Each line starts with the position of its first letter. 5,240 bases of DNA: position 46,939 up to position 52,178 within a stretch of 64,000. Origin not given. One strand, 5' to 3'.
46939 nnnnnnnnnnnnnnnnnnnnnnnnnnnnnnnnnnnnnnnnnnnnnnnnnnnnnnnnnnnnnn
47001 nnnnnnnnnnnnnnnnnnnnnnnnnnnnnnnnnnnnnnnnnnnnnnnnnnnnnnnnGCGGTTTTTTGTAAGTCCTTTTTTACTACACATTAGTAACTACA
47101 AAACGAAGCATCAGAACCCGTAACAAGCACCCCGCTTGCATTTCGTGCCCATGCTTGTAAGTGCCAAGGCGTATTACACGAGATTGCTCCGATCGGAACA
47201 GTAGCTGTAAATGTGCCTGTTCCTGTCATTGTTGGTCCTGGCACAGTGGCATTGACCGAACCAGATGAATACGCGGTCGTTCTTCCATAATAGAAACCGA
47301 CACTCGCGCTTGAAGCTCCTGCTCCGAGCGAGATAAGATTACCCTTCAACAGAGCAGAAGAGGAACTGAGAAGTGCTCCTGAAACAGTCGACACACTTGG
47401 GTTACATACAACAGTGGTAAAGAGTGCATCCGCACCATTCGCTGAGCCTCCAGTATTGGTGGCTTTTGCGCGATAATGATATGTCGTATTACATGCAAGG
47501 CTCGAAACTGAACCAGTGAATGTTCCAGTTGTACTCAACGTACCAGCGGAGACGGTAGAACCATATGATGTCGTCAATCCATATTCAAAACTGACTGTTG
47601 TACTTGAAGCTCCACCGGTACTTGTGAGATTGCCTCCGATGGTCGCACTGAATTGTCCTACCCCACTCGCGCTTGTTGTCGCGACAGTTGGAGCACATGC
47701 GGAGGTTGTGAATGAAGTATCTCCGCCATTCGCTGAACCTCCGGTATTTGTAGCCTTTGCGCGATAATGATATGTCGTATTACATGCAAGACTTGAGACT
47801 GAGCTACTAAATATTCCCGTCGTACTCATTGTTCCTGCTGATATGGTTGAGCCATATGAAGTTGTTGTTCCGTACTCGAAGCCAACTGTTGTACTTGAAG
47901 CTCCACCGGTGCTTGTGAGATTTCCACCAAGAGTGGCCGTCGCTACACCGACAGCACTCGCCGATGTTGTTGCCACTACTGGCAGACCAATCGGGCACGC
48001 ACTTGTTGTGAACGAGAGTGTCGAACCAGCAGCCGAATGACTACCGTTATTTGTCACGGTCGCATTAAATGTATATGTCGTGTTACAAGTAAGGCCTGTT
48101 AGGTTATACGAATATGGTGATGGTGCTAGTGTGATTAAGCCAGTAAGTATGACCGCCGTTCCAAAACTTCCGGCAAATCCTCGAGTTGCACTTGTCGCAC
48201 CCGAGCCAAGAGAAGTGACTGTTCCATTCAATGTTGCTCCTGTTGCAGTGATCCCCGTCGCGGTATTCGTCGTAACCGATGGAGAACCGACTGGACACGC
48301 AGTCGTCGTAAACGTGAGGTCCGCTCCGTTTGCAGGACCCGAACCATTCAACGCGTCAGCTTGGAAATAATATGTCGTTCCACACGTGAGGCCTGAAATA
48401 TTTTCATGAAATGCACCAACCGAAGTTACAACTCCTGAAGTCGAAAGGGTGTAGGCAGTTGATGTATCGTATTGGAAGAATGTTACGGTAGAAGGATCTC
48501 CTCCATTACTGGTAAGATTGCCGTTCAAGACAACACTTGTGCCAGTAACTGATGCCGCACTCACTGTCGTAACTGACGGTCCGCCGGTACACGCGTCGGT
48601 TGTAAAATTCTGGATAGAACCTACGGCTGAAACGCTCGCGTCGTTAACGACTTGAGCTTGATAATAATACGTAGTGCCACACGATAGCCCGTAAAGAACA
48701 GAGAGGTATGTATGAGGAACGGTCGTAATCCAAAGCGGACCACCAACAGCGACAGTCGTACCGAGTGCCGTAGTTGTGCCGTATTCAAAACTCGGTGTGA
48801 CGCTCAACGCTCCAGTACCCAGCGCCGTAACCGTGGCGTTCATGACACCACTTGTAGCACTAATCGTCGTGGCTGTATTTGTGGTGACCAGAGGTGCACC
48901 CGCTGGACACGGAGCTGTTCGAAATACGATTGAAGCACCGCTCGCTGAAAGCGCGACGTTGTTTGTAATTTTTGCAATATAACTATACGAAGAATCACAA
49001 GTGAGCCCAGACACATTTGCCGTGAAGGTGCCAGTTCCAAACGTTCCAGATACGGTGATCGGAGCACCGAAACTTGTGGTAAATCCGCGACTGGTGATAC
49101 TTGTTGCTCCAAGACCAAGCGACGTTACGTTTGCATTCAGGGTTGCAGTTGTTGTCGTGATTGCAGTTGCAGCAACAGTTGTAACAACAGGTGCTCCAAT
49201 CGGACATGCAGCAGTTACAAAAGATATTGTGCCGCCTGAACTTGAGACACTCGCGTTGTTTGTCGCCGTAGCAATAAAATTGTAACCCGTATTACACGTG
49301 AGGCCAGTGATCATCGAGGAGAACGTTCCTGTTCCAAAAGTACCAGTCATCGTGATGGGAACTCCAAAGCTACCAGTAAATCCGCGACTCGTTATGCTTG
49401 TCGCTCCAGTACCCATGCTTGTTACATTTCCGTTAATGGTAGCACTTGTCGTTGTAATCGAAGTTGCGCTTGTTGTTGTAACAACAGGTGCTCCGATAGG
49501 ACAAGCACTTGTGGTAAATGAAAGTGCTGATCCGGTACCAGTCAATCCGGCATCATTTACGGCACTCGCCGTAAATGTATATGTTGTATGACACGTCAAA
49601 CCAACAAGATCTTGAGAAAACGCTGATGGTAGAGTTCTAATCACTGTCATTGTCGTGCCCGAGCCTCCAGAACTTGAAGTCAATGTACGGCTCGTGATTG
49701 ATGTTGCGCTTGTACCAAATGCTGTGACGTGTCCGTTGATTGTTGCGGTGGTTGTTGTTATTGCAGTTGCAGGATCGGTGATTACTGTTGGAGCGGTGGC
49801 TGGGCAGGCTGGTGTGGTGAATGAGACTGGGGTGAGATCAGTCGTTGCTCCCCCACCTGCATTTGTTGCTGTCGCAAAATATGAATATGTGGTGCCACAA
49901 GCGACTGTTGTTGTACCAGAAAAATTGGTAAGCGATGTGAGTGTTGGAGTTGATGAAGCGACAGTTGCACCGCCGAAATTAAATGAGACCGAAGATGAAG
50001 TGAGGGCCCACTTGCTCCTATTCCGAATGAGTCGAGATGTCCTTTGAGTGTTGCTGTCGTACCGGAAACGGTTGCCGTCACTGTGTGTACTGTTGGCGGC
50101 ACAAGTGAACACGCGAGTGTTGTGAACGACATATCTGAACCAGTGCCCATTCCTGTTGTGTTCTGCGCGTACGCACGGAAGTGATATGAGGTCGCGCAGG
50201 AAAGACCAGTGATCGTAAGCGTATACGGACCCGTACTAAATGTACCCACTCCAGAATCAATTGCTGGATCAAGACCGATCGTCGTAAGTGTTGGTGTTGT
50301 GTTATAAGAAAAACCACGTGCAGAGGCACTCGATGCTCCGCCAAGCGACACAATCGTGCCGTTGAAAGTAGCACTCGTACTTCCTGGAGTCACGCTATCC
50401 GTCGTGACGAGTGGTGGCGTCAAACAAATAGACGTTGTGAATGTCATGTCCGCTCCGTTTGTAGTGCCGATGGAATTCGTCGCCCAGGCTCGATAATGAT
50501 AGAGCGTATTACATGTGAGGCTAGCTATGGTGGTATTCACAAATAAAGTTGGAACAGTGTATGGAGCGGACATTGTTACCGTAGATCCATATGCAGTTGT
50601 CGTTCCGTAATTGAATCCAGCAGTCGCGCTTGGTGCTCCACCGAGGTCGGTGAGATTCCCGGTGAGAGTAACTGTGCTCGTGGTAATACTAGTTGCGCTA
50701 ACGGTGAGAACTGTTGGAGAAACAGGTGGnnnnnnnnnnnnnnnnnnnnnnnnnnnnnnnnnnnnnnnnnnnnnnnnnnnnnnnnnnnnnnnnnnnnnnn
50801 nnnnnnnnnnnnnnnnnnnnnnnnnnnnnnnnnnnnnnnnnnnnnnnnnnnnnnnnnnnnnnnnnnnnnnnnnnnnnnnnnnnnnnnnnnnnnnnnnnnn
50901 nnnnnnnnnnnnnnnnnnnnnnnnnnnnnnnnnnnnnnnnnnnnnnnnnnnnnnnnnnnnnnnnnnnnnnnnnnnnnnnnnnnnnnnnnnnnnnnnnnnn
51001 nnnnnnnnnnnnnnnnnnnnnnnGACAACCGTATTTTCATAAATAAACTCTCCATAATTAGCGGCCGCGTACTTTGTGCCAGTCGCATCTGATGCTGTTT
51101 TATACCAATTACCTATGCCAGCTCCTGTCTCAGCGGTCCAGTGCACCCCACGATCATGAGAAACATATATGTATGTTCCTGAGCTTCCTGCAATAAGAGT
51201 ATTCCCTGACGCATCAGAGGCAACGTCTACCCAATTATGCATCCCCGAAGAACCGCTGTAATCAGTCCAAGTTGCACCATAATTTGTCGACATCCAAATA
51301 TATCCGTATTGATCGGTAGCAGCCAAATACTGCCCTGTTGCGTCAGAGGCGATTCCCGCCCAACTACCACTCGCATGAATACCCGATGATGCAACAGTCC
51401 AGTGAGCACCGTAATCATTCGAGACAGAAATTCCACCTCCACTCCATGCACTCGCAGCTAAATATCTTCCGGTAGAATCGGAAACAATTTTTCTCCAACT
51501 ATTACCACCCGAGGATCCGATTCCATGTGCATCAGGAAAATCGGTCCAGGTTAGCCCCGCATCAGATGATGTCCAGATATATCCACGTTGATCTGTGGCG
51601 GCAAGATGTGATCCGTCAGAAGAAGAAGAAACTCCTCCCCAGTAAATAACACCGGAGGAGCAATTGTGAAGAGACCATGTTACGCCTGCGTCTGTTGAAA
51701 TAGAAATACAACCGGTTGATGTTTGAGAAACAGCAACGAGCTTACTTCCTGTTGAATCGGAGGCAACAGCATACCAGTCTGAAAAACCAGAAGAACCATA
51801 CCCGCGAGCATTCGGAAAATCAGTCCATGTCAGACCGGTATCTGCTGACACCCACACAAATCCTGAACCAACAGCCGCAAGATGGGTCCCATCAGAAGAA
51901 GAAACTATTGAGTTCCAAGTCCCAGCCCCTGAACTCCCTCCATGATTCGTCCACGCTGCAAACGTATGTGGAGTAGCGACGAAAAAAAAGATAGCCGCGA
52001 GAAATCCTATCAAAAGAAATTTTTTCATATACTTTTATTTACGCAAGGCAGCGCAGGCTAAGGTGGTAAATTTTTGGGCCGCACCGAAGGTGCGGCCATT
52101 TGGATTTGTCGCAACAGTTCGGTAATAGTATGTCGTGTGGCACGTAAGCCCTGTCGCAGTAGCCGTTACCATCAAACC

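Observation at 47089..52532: Locus encoding a ~1650-aa surface protein with an Asp-box beta-propeller and ~15 tandem Fn3-like repeats, plus an adjacent single-domain paralog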

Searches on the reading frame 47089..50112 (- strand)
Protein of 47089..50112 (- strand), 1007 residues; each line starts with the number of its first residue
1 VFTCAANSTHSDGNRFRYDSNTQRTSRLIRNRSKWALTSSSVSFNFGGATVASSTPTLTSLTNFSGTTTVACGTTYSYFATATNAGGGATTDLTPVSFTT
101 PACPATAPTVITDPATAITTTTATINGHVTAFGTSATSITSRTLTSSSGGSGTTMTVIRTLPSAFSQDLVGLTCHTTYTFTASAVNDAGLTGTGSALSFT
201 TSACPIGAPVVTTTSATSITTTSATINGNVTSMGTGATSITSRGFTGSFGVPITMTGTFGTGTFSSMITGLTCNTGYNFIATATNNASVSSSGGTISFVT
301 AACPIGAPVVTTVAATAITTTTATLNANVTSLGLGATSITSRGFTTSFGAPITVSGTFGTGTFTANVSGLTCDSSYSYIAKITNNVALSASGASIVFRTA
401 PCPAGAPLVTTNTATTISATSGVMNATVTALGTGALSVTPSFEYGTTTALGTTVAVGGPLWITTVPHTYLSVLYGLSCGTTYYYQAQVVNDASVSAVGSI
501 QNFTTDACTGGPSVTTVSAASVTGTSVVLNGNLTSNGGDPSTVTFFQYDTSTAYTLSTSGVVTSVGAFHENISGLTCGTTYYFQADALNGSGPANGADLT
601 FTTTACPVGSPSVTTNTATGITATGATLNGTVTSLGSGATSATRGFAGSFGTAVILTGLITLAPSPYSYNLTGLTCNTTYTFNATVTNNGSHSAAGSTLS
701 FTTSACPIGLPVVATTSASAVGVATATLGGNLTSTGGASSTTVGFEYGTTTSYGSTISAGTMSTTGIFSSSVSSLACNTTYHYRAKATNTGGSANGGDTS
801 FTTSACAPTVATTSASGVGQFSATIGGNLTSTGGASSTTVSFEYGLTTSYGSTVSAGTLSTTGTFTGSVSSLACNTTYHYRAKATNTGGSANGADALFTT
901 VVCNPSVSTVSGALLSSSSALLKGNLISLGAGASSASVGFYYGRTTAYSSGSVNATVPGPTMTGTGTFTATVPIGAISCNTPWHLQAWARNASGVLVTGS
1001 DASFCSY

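Call 13: list_cluster_members(proteins=[P0001, window:47089-50112:-, window:52035-52532:-])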
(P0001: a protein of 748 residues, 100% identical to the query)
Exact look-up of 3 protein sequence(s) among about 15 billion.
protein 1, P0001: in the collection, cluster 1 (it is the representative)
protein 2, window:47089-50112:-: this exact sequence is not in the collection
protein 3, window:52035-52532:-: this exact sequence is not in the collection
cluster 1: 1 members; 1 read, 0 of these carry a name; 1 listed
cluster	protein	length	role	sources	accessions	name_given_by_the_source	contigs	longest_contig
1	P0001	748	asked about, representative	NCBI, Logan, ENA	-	-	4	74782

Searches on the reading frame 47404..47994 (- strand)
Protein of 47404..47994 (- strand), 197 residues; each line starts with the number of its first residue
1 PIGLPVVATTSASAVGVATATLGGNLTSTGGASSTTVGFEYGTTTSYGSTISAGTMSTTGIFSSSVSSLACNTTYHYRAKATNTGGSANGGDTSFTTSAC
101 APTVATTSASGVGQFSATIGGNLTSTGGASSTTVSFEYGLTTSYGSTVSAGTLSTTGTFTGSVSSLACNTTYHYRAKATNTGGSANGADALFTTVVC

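Call 36: search_solved_structures(query=A3, max_evalue=1, show_alignments=1)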
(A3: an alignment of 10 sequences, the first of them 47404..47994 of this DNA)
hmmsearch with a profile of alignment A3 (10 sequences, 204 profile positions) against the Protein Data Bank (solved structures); distinct sequences matched with E-value up to 1: 32.
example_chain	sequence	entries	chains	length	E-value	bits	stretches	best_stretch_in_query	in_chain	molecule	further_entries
8q6t_I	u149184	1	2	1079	5.5e-09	39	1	49-190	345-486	Titin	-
4urt_B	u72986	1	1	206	0.0003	23.5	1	37-192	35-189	NETRIN RECEPTOR DCC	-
5x83_B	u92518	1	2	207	0.0003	23.5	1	37-192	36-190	Netrin receptor DCC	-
3p4l_A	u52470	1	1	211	0.00044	23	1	59-201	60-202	Neogenin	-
4bq8_A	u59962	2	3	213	0.0012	21.5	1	59-201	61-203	NEOGENIN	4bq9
6z3m_E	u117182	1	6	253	0.0017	21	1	59-201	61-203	Neogenin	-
4bq6_A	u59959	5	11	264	0.002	20.8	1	59-201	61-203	NEOGENIN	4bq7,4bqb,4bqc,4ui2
7ndg_B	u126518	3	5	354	0.0033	20.1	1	59-201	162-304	Neogenin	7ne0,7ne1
5e55_A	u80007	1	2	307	0.0046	19.6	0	139-190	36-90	Contactin-6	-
7cg8_A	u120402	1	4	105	0.026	17.2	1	7-86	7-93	Anti-sigma factor RsgI, N-terminal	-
4yfe_A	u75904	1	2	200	0.062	15.9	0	64-107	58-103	Receptor-type tyrosine-protein phosphatase delta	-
7mrk_B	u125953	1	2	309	0.07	15.8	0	52-88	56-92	Contactin-4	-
7mrq_A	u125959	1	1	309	0.084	15.5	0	165-201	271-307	Contactin-4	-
2dmk_A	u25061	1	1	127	0.091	15.4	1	46-102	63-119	midline 2 isoform 2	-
4yh7_A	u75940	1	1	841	0.11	15.1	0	64-107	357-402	Receptor-type tyrosine-protein phosphatase delta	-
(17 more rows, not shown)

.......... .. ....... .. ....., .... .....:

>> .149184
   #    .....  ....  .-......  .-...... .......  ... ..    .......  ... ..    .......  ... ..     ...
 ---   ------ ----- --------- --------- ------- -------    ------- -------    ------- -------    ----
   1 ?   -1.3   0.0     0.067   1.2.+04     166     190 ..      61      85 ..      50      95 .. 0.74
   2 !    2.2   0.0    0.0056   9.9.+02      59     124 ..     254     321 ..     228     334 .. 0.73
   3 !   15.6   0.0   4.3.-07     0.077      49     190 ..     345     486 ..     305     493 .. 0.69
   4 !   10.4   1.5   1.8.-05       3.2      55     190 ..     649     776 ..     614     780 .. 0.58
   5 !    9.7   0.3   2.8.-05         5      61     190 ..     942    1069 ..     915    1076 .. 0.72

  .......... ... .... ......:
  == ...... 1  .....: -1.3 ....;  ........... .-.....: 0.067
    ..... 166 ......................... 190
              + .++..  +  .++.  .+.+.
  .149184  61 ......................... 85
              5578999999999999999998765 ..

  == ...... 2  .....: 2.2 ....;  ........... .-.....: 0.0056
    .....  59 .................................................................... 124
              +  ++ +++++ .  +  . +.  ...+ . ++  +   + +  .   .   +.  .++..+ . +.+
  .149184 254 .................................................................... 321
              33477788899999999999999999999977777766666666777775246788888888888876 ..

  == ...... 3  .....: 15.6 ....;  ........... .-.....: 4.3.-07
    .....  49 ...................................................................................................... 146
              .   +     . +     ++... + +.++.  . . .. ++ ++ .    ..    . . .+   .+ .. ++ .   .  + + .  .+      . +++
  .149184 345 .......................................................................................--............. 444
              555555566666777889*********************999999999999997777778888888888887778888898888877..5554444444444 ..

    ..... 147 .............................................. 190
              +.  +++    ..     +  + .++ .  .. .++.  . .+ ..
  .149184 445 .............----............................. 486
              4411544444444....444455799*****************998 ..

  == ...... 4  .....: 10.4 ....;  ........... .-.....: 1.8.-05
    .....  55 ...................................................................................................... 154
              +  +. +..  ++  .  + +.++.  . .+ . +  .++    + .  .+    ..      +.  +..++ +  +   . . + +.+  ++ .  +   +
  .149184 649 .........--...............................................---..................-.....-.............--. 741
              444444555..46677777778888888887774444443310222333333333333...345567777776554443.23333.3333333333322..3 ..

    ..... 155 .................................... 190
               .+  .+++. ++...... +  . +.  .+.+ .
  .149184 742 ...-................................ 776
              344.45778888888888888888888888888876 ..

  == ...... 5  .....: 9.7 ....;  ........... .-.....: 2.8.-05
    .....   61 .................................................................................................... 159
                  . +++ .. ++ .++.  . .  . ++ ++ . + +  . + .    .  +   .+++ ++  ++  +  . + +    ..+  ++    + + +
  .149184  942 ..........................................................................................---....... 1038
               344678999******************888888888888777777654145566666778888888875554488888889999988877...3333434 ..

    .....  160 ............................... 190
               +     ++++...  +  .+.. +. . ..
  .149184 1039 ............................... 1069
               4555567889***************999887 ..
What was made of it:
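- On Fibronectin type III domain (Pfam PF00041, E-set clan): A profile of the repeats hits titin at E 5.5e-9 and DCC and neogenin Fn3 at E 3e-4 (call 36).
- A profile of the repeats hits titin, DCC and neogenin Fn3 sequences (call 36).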

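Call 41: predict_structure(alignment_id=A3)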
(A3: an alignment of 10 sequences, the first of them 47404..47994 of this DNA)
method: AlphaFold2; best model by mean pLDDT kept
length: 197 residues; sequences in the alignment: 10
mean_pLDDT: 96.4   pTM: 0.78
mean pLDDT of the five models: 96.4, 96.4, 96.3, 95.9, 95.9
residues with pLDDT >= 90: 195; 70-90: 2; 50-70: 0; < 50: 0
segments of 3 or more residues with pLDDT < 50: none
pLDDT, mean of each block of 10 residues (from residue 1): 94 94 98 97 95 97 96 97 98 96 96 96 96 98 96 97 96 98 97 95
secondary structure, 60 per line:
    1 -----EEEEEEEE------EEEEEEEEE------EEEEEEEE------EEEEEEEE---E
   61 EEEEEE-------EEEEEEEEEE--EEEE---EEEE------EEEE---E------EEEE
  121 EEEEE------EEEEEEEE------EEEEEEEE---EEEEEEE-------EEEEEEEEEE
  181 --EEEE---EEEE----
elements in order: E6-13 E20-28 E35-42 E49-56 E60-66 E74-83 E86-89 E93-96 E103-106 E117-125 E132-139 E146-153 E157-163 E171-180 E183-186 E190-193
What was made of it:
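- On Fibronectin type III domain (Pfam PF00041, E-set clan): The AF2 model of R11-R12 has pLDDT 96.4, with 7-8 strands per domain (call 41).
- Fn3 stalk: AF2 pLDDT 96.4 (call 41).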

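Call 43: fold_search(model_id=the predicted structure, library=pdb)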
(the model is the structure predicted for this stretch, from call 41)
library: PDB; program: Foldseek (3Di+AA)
matches with E <= 10: 1965; with E <= 0.001: 623
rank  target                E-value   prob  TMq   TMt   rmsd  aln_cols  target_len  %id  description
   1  4bq8_A                1.0e-08  1.00  0.55  0.56   5.9       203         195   16  Crystal structure of the RGMB-NEO1 complex form 3 (released 2013-06-12)
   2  2jll                  1.1e-08  1.00  0.40  0.23   8.8       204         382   17  Crystal structure of NCAM2 IgIV-FN3II (released 2009-11-17)
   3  7y6e_D                1.5e-08  1.00  0.41  0.41  13.7       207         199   16  Crystal structure of sDscam FNIII23 domains, isoform Beta2v6 (released 2023-05-24)
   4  7y6e_G                2.0e-08  1.00  0.37  0.38  14.0       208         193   16  Crystal structure of sDscam FNIII23 domains, isoform Beta2v6 (released 2023-05-24)
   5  2vkx_E                2.1e-08  1.00  0.39  0.38  11.9       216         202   19  Human NCAM, FN3 domains 1 and 2, M610R mutant (released 2008-02-26)
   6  8bxr                  2.1e-08  1.00  0.34  0.25  12.1       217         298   16  Titin FnIII-domain I109-I111 (I/A4-A/A6) from the MIR region (released 2023-02-15)
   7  2vkx_A                2.2e-08  1.00  0.40  0.39  11.9       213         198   18  Human NCAM, FN3 domains 1 and 2, M610R mutant (released 2008-02-26)
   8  2vkw_A                2.3e-08  1.00  0.36  0.36  14.0       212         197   17  Human NCAM, FN3 domains 1 and 2 (released 2008-02-26)
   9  4bq6_A                2.8e-08  1.00  0.56  0.55   6.1       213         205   16  Crystal structure of the RGMB-NEO1 complex form 1 (released 2013-06-12)
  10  4bq7_A                3.3e-08  1.00  0.59  0.58   5.7       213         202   16  Crystal structure of the RGMB-Neo1 complex form 2 (released 2013-06-12)
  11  4yfd_A                3.5e-08  1.00  0.59  0.28   5.6       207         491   16  Crystal structure PTP delta Ig1-Fn2 in complex with IL-1RAcP (released 2015-05-06)
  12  5myb_B                3.5e-08  1.00  0.40  0.41   9.4       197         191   18  Homodimerization of Tie2 Fibronectin-like domains 2 and 3 in space group P21 (released 2017-04-26)
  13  6z3m_E                3.6e-08  1.00  0.56  0.55   6.1       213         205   16  Repulsive Guidance Molecule B (RGMB) in complex with Growth Differentiation Factor 5 (GDF5) and Neogenin 1 (NEO1). (released 2020-07-01)
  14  3lpw_B                3.6e-08  1.00  0.46  0.46   7.4       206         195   16  Crystal structure of the FnIII-tandem A77-A78 from the A-band of titin (released 2010-09-08)
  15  7y6e_A                3.8e-08  1.00  0.38  0.38  13.6       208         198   16  Crystal structure of sDscam FNIII23 domains, isoform Beta2v6 (released 2023-05-24)
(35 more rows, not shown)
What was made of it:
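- On Fibronectin type III domain (Pfam PF00041, E-set clan): All 50 listed Foldseek PDB hits are Fn3-containing proteins, at E 1e-8 to 2e-7 and probability 1.00 (call 43).
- All 50 listed Foldseek hits are Fn3-containing proteins (call 43).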

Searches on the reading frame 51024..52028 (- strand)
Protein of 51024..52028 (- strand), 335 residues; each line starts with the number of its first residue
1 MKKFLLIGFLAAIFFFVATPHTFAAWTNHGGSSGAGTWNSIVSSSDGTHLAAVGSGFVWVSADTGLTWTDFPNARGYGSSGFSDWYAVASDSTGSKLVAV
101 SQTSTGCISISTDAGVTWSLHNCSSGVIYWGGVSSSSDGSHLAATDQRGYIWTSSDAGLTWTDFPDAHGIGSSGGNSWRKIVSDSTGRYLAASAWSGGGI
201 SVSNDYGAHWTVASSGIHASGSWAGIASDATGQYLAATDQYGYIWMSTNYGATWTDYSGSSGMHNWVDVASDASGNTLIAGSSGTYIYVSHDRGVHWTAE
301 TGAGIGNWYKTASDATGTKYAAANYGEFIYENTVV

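Call 11: search_solved_structures(query=window:51024-52028:-, max_evalue=1, show_alignments=1)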
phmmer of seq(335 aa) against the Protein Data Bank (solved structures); distinct sequences matched with E-value up to 1: 8.
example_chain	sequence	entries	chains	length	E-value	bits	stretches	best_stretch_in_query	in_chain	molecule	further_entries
6x48_A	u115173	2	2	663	3.3e-05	26.5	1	100-211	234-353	Sortilin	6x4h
8t8r_A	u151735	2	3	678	3.6e-05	26.4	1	100-211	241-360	Sortilin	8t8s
3f6k_A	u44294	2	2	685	3.6e-05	26.4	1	100-211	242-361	Sortilin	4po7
4msl_A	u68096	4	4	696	3.8e-05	26.3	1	100-211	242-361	Sortilin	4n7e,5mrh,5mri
6x3l_A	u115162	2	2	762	5e-05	25.9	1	100-211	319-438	Sortilin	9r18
5znn_A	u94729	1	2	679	0.00064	22.3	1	99-210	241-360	Sortilin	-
6ffy_A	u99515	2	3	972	0.014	17.9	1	94-167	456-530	VPS10 domain-containing receptor SorCS2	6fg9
4fj6_A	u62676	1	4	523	0.18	14.2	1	23-168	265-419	glycoside hydrolase family 33, candidate sialidase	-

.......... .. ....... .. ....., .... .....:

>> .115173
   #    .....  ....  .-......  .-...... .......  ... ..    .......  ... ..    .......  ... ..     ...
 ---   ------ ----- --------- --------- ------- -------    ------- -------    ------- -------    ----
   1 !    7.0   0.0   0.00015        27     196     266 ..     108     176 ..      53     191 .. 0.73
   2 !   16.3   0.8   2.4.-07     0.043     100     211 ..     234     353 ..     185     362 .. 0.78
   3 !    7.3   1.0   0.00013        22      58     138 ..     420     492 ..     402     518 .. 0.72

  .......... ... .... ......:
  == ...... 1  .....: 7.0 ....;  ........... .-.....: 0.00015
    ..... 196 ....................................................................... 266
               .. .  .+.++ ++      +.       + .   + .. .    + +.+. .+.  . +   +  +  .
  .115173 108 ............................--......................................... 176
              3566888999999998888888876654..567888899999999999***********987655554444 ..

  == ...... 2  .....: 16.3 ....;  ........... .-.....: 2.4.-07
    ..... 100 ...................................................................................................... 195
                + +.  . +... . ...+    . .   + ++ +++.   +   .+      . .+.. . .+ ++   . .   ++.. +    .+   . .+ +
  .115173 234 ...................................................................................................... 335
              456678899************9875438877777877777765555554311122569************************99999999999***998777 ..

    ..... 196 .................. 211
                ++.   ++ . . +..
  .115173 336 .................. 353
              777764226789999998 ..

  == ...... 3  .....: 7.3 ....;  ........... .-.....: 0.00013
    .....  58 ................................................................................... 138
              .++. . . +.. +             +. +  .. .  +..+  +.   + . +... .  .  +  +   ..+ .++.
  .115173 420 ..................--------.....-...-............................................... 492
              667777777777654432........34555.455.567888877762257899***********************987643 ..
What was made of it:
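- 51024..51956 (-): Seven-bladed Asp-box beta-propeller (residues 25-335). It contains six S-x-[DN]-x-G-x-x-W motifs. Call 11 (sortilin, E 3e-5).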
